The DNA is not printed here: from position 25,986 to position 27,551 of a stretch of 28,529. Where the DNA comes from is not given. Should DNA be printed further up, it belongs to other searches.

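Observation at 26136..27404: Orphan Card1/Can2-like CARF-nuclease gene wedged between polC and a pseudouridine synthase, with Ser replacing the (D/E) of (D/E)xK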

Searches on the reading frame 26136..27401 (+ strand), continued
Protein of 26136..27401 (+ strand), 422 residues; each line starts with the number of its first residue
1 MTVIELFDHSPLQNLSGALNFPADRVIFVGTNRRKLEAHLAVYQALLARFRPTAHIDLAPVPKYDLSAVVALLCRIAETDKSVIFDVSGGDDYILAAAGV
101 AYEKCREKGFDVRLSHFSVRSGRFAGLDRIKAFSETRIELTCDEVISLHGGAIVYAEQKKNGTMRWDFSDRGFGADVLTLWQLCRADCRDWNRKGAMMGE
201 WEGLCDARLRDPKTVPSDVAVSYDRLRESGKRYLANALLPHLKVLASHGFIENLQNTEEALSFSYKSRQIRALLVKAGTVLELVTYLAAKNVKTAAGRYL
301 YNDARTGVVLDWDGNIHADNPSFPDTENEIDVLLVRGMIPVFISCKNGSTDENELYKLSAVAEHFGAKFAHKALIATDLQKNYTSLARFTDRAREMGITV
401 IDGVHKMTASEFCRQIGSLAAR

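Call 72: search_solved_structures(query=L010:3689-5161:+, max_evalue=0.001, show_alignments=2)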
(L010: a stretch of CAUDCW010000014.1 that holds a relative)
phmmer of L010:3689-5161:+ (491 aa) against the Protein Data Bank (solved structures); distinct sequences matched with E-value up to 0.001: 9.
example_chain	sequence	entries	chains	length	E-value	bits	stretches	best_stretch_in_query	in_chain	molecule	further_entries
9lq5_B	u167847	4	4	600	6.4e-32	114.4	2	211-348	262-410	Type III-B CRISPR-associated protein Cas10/Cmr2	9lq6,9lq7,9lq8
3w2v_A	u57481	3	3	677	1.2e-10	44.3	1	248-363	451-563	CRISPR system Cmr subunit Cmr2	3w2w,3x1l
9arw_A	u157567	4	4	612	1.2e-10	44.3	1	210-369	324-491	Type III-B CRISPR-associated protein Cas10/Cmr2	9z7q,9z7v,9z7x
4doz_A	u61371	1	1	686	1.5e-10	44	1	248-363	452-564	Putative uncharacterized protein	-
3ung_C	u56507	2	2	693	1.6e-10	43.9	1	248-363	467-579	Cmr2dHD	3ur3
4h4k_C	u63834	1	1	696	1.6e-10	43.9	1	248-363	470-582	CRISPR system Cmr subunit Cmr2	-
4w8y_A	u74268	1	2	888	3.9e-10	42.6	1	248-363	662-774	CRISPR system Cmr subunit Cmr2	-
9l7c_B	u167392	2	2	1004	7.3e-09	38.4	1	236-369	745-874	GGDEF domain-containing protein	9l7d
9x25_B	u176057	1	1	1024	7.8e-09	38.3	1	236-369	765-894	GGDEF domain-containing protein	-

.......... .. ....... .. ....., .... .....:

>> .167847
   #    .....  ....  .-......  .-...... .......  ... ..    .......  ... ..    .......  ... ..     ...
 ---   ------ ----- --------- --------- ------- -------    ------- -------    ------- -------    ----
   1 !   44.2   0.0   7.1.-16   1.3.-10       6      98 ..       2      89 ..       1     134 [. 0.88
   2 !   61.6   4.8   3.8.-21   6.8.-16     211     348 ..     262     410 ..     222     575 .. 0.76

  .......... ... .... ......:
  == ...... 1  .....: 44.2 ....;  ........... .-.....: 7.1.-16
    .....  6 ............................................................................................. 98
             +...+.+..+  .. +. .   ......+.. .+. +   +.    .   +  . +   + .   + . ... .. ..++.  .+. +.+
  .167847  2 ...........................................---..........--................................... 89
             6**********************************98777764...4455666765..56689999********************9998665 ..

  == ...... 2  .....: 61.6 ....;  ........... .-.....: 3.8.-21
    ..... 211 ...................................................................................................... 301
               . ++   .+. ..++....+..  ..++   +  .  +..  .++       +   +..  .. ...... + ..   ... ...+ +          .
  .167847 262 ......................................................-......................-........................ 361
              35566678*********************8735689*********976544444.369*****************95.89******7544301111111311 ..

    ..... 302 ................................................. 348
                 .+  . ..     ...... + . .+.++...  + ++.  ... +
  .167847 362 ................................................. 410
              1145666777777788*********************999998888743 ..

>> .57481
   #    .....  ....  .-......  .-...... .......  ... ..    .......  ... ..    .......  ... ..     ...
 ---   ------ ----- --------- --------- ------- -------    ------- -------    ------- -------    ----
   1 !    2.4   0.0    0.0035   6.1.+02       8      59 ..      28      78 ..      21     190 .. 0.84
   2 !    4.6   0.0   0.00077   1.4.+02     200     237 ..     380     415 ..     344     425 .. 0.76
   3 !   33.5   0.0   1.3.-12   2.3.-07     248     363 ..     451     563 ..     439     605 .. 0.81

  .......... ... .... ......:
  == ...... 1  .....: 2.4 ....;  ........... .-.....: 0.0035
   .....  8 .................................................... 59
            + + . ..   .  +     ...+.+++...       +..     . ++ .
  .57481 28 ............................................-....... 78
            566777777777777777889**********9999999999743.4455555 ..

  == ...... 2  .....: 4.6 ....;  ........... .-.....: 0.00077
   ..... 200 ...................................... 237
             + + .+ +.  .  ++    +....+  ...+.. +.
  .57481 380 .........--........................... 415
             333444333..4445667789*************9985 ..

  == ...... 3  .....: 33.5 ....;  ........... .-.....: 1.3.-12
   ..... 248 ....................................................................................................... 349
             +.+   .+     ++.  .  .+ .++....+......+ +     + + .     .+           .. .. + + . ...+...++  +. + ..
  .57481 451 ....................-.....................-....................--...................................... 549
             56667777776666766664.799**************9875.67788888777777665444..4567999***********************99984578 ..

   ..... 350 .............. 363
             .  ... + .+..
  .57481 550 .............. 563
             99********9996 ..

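Call 74: search_solved_structures(query=A4, max_evalue=1e-10, show_alignments=1)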
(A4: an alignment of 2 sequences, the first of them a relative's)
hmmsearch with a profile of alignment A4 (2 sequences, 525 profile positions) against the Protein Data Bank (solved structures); distinct sequences matched with E-value up to 1e-10: 9.
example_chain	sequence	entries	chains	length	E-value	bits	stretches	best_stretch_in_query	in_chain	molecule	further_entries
9lq5_B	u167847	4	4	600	7.5e-54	186.5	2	162-463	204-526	Type III-B CRISPR-associated protein Cas10/Cmr2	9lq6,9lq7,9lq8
9arw_A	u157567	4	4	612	5.6e-16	61.5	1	224-463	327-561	Type III-B CRISPR-associated protein Cas10/Cmr2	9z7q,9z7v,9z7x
3w2v_A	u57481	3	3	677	8.9e-16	60.9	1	269-400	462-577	CRISPR system Cmr subunit Cmr2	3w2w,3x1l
4doz_A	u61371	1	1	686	1.1e-15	60.6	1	269-400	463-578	Putative uncharacterized protein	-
3ung_C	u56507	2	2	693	1.1e-15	60.5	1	269-400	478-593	Cmr2dHD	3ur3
4h4k_C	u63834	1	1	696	1.1e-15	60.5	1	269-400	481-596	CRISPR system Cmr subunit Cmr2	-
4w8y_A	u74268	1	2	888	2.9e-15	59.2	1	269-400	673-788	CRISPR system Cmr subunit Cmr2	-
9l7c_B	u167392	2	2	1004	6.1e-15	58.1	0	259-458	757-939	GGDEF domain-containing protein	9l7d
9x25_B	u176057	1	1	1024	6.5e-15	58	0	259-458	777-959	GGDEF domain-containing protein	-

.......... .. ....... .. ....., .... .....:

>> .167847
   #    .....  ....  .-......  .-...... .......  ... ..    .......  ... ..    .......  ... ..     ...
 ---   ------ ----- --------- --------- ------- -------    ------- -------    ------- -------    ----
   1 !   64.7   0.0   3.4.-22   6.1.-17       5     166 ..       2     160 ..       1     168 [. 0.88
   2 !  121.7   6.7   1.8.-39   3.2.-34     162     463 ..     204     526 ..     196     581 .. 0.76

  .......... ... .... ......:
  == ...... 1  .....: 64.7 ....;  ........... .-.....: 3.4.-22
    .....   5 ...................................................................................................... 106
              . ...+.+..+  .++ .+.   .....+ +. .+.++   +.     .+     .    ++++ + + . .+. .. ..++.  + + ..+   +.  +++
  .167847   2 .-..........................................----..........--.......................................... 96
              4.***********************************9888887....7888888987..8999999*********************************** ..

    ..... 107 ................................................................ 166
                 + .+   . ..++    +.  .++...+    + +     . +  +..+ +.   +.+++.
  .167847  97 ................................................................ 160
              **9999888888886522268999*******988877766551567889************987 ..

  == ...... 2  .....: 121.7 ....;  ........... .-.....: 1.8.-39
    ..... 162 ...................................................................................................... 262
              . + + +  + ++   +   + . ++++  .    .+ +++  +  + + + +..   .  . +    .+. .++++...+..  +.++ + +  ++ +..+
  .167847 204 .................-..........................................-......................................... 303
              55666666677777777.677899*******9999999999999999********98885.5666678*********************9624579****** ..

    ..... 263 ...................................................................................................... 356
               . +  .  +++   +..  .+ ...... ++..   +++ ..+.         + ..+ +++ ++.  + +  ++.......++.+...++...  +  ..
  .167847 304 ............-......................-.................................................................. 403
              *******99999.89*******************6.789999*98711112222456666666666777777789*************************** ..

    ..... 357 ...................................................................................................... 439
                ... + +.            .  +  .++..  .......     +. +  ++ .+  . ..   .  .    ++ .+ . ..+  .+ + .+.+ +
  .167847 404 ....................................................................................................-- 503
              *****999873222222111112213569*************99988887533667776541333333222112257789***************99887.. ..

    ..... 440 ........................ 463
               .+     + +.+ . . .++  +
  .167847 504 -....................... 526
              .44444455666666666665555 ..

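Call 80: find_related_loci(query=A5, collection=metagenome_contigs, flank=10000)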
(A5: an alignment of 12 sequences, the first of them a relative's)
Query A5 (422 aa) in metagenome_contigs; peptide patterns used: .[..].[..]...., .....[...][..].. (x = any residue, [..] = any of these).
447 stretches matched a pattern; 262 encode a relative of the query (tblastn E <= 1e-3); the best 80 are kept; 80 distinct loci.
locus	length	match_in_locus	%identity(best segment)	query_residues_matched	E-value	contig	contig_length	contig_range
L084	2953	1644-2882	57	1-422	2e-169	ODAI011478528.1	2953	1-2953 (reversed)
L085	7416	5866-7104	52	1-421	2e-149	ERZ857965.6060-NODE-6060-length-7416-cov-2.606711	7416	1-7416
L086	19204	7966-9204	52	1-421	7e-149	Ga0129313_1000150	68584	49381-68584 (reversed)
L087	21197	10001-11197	55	1-407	1e-146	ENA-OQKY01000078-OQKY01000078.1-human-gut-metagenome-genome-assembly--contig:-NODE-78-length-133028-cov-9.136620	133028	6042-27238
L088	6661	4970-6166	55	1-407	2e-142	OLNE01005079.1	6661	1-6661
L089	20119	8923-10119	55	1-407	5e-142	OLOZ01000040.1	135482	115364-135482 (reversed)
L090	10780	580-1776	55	1-407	5e-142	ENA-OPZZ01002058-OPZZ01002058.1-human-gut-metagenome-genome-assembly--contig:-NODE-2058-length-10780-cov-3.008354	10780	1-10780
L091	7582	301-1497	55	1-407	7e-142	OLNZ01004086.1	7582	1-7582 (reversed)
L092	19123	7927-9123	55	1-407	1e-141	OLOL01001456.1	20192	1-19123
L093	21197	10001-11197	55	1-407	8e-142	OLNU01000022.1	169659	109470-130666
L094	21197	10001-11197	55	1-407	3e-141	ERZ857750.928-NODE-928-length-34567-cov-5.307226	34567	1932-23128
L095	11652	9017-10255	54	1-421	3e-141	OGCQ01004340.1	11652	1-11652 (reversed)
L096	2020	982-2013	55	1-352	5e-125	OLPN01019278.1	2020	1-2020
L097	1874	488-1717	44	1-421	2e-124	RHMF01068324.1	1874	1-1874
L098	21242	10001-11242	46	1-421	3e-115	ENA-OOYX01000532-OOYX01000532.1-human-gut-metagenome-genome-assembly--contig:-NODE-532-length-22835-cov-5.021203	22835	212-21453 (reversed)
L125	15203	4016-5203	42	1-407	4e-97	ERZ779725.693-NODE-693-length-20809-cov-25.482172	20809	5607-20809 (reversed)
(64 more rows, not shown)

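Call 84: search_protein_families(library=pfam, proteins=[L093:546-1199:+, L093:4851-5438:+, L093:5691-6935:+, L093:7536-8309:+, L093:8432-9820:+, L010:11346-12119:-, L093:19422-19928:+], max_evalue=0.01)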
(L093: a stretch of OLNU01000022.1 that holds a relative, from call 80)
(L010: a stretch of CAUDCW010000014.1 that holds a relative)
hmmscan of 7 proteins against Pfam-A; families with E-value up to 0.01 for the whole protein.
L093:546-1199:+ (218 aa): 2 families
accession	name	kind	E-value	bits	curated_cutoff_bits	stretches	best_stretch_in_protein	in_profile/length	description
PF10722.14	YbjN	-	3.2e-07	31.1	22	1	102-211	15-123/126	Putative bacterial sensory transduction regulator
PF22551.1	TY-Chap1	-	0.0074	16.4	27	0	142-207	54-115/132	T3SS (YopN, CesT) and YbjN peptide-binding chaperone 1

L093:4851-5438:+ (196 aa): 0 families

L093:5691-6935:+ (415 aa): 0 families

L093:7536-8309:+ (258 aa): 0 families

L093:8432-9820:+ (463 aa): 4 families
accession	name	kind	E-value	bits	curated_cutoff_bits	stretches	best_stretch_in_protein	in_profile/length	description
PF02534.20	T4SS-DNA_transf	-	1.2e-42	146.8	20.1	1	39-398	31-383/468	Type IV secretory system Conjugative DNA transfer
PF12696.13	TraG-D_C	-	8.7e-22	77.8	22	1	319-404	1-86/126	TraM recognition site of TraD and TraG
PF10412.15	TrwB_AAD_bind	-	5.3e-16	58.9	20.5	1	54-404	15-330/387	Type IV secretion-system coupling protein DNA-binding domain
PF00270.35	DEAD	-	0.0096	16.1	26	0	57-107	17-69/167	DEAD/DEAH box helicase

L010:11346-12119:- (258 aa): 1 family
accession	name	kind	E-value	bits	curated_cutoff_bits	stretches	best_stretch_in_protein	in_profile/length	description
PF10040.14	CRISPR_Cas6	-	2.9e-14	54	25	1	131-246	1-88/89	CRISPR-associated endoribonuclease Cas6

L093:19422-19928:+ (169 aa): 0 families

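Call 86: search_protein_representatives(alignment_id=A1)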
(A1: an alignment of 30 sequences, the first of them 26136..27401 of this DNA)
Query: 30 sequences, 415 profile positions. Proteins with E-value up to 0.001 (for the whole library): 2599; up to 1e-10: 1624; up to 1e-30: 793. The best 150 are listed.
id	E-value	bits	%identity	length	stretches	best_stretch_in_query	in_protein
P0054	1.1e-167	574.3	-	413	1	1-414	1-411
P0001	1.0e-155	534.9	-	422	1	1-413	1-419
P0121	1.2e-151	521.5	-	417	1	1-414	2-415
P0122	4.9e-151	519.5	-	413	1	1-415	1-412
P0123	2.5e-146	504.0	-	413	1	1-415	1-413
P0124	4.3e-146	503.2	-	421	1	1-413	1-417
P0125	8.3e-146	502.3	-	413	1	1-415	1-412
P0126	1.2e-145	501.7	-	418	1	1-413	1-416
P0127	7.3e-145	499.2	-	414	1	1-414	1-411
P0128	9.8e-145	498.8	-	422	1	1-414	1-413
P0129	2.3e-144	497.6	-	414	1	1-413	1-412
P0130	3.2e-144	497.1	-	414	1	1-413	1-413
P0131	4.1e-144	496.7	-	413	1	1-414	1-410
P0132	2.5e-143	494.1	-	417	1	2-413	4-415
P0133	3.8e-142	490.2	-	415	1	1-414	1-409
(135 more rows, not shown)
